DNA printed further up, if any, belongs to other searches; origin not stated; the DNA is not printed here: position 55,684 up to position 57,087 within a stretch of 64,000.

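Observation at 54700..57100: WYL-regulator cassette with two unclassifiable small paralogous proteins: candidate undescribed regulator-controlled (defence or stress) module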

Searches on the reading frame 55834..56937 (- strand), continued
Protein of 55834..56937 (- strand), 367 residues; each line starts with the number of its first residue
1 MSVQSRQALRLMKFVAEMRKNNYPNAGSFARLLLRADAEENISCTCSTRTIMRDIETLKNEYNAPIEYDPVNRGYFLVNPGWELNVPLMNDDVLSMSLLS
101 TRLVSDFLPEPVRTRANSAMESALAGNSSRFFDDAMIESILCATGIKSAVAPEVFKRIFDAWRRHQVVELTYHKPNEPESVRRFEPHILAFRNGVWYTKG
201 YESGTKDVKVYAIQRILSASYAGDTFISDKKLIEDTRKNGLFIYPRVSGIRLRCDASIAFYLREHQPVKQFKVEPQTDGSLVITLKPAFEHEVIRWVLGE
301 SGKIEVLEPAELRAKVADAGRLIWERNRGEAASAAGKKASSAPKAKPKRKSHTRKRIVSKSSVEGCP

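Call 96: search_protein_families(library=padloc, proteins=[L028:1852-4422:-, L029:1818-4391:-, L029:4509-4952:-, L029:5299-5781:-, L026:2591-3730:-, L026:3727-5217:-, L024:5196-5798:-, L026:1902-2594:-, L017:4858-5997:+, L017:2299-4839:+], max_evalue=0.001)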
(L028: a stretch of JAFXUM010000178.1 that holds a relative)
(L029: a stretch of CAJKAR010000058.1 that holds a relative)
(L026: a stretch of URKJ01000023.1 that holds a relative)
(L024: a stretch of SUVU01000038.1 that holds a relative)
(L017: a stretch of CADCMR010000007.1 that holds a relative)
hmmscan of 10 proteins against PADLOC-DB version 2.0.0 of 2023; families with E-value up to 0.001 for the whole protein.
L028:1852-4422:- (856 aa): 4 families
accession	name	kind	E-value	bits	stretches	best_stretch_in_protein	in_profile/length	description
PDLC03839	LeoA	-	9.2e-12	42.8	1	487-570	33-116/559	-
PDLC04140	mad8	-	1.1e-10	39.5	2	498-684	15-185/314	mads_8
PDLC03841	LeoBC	-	2.6e-08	31.5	0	512-562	79-127/601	-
PDLC02196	IetA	-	0.00055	17.5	0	503-532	115-144/374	-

L029:1818-4391:- (857 aa): 8 families
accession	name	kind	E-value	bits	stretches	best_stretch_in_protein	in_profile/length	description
PDLC04140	mad8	-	5.2e-12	43.9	2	180-296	24-147/314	mads_8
PDLC03839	LeoA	-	4.3e-11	40.6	2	129-258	14-131/559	-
PDLC03841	LeoBC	-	9.2e-10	36.2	0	127-259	21-98/601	-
PDLC02196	IetA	-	0.00015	19.3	0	505-543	106-144/374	-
PDLC00277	PtuA1|PtuA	-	0.00015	19.2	0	512-554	12-56/423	AAA ATPase domain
PDLC02668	DndD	-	0.00047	17.3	0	518-541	27-50/659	DndD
PDLC02806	SspH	-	0.0006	15.3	0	181-204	1535-1558/1766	SspH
PDLC02756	PbeC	-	0.00073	16.6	0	515-541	25-51/643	PbeC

L029:4509-4952:- (147 aa): 0 families

L029:5299-5781:- (160 aa): 0 families

L026:2591-3730:- (379 aa): 15 families
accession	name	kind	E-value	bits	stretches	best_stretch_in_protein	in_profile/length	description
PDLC02707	PbeA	-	3.5e-20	70.2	2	178-295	512-634/672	PbeA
PDLC02704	PbeA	-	8.1e-17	58.9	2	220-289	571-642/682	PbeA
PDLC03659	mREase_IV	-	6.6e-13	45.4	2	10-74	221-287/945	Type IV methyl-directed restriction enzyme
PDLC01439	typeIV_DinG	-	8.6e-11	39.2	1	4-83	12-77/575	CAS-IV-A; associated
PDLC02705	PbeA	-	6.8e-08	29.1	1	191-294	527-636/691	PbeA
PDLC02706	PbeA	-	1.9e-07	28.1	1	216-287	595-668/722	PbeA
PDLC03047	REase_I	-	5.3e-07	25.8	0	9-85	345-420/1107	Type I restriction enzyme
PDLC03658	mREase_IV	-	6e-07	25.6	0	225-289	490-556/953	Type IV methyl-directed restriction enzyme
PDLC03049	REase_I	-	1.3e-06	24.8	1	9-77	169-236/807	Type I restriction enzyme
PDLC03051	REase_MTase_I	-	1.6e-06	23.5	1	234-289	554-611/1591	Type I restriction enzyme-methyltransferase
PDLC03597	REase_MTase_IIG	-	2e-06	23.6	1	236-299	551-616/1646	Type IIG restriction enzyme-methyltransferase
PDLC02703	PbeA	-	9e-06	22.5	1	180-279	500-600/626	PbeA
PDLC03830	ZacC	-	3.7e-05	20.5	1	7-73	12-80/1019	-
PDLC02840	DpdE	-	0.00011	18.6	1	7-117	159-275/1091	DpdE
PDLC01758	Cas3b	-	0.00029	17.4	1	31-94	298-361/797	-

L026:3727-5217:- (496 aa): 0 families

L024:5196-5798:- (200 aa): 0 families

L026:1902-2594:- (230 aa): 0 families

L017:4858-5997:+ (379 aa): 0 families

L017:2299-4839:+ (846 aa): 0 families
